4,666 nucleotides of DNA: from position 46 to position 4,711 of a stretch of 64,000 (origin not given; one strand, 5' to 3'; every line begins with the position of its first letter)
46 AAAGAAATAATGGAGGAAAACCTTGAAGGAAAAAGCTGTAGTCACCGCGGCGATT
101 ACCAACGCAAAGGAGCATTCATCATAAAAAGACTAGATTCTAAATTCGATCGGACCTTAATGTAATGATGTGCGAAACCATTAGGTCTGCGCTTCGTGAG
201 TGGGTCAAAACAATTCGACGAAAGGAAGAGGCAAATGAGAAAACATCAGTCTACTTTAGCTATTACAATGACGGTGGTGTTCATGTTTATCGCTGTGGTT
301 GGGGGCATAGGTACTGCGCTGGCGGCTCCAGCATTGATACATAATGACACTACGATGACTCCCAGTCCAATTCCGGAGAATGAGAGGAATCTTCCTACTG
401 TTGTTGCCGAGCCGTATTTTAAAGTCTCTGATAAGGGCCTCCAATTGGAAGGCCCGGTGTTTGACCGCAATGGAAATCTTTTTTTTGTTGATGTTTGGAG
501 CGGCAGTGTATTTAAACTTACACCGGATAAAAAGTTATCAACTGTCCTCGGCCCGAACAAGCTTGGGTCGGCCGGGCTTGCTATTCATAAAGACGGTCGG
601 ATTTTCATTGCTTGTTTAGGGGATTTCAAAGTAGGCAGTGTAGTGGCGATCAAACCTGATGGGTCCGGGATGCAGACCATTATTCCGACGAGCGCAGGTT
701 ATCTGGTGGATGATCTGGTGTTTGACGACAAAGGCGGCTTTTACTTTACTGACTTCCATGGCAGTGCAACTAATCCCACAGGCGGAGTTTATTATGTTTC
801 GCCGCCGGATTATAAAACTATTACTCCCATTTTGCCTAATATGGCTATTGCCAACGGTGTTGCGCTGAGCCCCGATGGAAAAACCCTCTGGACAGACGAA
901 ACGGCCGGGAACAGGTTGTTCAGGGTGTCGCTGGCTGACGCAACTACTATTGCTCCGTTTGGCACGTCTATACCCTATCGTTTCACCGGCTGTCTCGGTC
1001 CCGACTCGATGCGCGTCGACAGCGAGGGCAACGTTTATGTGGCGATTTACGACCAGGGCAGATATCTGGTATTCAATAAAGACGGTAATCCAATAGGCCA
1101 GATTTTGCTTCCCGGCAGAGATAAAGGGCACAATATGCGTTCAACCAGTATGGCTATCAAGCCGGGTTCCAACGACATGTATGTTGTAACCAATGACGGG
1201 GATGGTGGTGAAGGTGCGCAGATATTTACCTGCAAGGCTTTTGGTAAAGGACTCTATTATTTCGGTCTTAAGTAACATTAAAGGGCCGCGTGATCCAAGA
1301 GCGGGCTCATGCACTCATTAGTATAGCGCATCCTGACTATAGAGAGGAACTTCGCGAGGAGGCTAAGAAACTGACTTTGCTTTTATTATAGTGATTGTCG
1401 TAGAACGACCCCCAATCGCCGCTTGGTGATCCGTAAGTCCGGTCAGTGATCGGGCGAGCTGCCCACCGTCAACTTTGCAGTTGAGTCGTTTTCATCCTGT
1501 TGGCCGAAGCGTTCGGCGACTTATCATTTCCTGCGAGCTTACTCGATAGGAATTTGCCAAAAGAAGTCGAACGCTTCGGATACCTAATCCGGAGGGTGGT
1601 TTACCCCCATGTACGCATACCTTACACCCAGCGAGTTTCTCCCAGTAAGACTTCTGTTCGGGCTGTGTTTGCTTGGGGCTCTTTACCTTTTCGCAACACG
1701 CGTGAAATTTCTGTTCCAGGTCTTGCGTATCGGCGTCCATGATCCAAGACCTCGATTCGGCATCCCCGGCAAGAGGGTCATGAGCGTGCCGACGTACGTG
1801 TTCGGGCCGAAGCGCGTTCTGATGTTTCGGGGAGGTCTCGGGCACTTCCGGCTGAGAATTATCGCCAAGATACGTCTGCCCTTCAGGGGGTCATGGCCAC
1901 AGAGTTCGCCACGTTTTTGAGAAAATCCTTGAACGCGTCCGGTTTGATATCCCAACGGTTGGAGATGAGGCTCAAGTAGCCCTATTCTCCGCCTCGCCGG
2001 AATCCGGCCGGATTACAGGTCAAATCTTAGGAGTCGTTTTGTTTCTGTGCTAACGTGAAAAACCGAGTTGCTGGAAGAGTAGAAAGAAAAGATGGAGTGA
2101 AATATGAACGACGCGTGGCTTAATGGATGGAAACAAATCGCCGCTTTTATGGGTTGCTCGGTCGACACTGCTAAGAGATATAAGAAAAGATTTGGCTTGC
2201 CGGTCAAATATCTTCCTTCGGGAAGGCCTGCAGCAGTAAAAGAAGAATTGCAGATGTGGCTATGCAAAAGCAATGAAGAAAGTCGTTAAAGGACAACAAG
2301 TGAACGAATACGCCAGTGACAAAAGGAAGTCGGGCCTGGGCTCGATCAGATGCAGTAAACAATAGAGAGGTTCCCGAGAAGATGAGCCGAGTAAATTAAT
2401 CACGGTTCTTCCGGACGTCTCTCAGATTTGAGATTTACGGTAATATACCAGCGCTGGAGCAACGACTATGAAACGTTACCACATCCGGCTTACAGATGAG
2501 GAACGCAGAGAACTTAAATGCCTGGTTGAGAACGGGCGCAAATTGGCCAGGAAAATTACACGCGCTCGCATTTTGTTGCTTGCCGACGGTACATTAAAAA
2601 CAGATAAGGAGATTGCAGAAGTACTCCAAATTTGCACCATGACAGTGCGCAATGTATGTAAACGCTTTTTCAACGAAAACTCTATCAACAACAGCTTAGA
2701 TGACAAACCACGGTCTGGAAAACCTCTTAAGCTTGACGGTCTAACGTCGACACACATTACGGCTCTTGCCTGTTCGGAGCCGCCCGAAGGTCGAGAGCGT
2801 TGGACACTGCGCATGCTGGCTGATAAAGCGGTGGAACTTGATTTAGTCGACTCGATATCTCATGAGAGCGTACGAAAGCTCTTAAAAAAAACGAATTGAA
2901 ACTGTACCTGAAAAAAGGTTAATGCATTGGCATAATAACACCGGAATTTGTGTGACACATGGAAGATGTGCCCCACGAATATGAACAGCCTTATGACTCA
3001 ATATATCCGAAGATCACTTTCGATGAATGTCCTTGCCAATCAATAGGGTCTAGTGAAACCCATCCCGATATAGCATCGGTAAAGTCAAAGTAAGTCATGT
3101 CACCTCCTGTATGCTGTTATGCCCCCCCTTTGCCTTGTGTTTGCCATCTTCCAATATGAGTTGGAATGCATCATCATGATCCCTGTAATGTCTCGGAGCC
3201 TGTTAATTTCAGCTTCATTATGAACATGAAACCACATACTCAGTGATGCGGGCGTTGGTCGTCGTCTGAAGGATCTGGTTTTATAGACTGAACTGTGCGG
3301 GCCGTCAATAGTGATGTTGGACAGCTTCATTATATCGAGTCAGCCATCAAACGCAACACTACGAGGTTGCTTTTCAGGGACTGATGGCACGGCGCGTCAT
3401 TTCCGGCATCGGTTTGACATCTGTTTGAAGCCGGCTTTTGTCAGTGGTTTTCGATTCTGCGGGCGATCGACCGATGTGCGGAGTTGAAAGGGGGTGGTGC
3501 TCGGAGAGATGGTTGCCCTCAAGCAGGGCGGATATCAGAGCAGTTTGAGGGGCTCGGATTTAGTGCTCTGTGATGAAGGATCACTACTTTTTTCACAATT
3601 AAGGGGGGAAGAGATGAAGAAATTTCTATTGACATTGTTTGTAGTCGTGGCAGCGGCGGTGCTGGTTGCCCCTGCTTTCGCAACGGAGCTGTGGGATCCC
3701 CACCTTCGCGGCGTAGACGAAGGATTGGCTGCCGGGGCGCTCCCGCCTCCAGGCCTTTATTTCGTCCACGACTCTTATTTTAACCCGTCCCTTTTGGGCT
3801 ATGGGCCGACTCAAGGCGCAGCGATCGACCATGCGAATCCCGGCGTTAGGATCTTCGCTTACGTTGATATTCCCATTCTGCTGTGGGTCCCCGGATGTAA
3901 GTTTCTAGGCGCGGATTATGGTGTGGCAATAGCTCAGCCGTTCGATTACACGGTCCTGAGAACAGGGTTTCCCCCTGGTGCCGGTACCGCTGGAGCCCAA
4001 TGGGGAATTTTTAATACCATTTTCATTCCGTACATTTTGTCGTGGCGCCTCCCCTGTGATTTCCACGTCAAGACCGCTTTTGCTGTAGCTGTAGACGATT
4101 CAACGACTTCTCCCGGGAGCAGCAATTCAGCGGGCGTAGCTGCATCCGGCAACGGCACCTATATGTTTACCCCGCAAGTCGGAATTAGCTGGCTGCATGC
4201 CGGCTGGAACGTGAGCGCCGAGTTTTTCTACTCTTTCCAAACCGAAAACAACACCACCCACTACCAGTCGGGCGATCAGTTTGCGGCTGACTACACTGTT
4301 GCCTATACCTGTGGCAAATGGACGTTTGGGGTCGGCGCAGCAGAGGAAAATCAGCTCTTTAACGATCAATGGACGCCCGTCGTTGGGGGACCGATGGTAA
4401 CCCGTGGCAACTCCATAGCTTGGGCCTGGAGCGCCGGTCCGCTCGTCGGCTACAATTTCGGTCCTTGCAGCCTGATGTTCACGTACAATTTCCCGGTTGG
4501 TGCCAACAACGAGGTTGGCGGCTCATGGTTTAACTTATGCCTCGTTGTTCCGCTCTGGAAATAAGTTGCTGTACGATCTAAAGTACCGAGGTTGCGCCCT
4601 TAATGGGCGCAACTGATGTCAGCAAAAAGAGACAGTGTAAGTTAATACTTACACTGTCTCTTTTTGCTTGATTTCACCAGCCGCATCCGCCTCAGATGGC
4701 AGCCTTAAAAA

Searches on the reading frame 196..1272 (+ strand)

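Call 58: search_protein_families(library=pfam, proteins=[window:196-1272:+], max_evalue=0.00001)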
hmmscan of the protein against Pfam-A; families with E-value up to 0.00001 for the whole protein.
window:196-1272:+ (359 aa): 2 families
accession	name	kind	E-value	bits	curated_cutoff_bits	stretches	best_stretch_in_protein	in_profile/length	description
PF08450.18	SGL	-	3.2e-31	109.3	26.3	1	85-331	3-243/246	SMP-30/Gluconolactonase/LRE-like region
PF03088.22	Str_synth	-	2.8e-06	27.8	25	0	204-243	44-83/89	Strictosidine synthase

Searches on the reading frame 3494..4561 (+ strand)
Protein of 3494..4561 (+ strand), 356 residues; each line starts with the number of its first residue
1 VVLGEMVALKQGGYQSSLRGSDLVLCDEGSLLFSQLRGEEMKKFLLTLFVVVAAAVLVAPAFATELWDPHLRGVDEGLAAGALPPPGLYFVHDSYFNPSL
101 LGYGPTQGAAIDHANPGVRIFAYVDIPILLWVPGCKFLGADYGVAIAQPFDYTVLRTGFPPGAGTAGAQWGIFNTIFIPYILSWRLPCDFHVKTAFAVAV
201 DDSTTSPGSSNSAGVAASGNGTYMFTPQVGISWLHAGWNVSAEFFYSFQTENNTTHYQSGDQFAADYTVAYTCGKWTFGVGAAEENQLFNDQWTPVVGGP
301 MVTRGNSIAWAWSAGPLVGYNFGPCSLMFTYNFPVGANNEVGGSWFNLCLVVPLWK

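Call 58: search_protein_families(library=pfam, proteins=[window:3494-4561:+], max_evalue=0.00001)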
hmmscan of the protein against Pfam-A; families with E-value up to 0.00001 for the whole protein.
window:3494-4561:+ (356 aa): 1 family
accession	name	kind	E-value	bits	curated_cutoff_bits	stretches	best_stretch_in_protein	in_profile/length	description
PF13557.12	Phenol_MetA_deg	-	3.9e-23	83.2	22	1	112-344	13-236/242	Putative MetA-pathway of phenol degradation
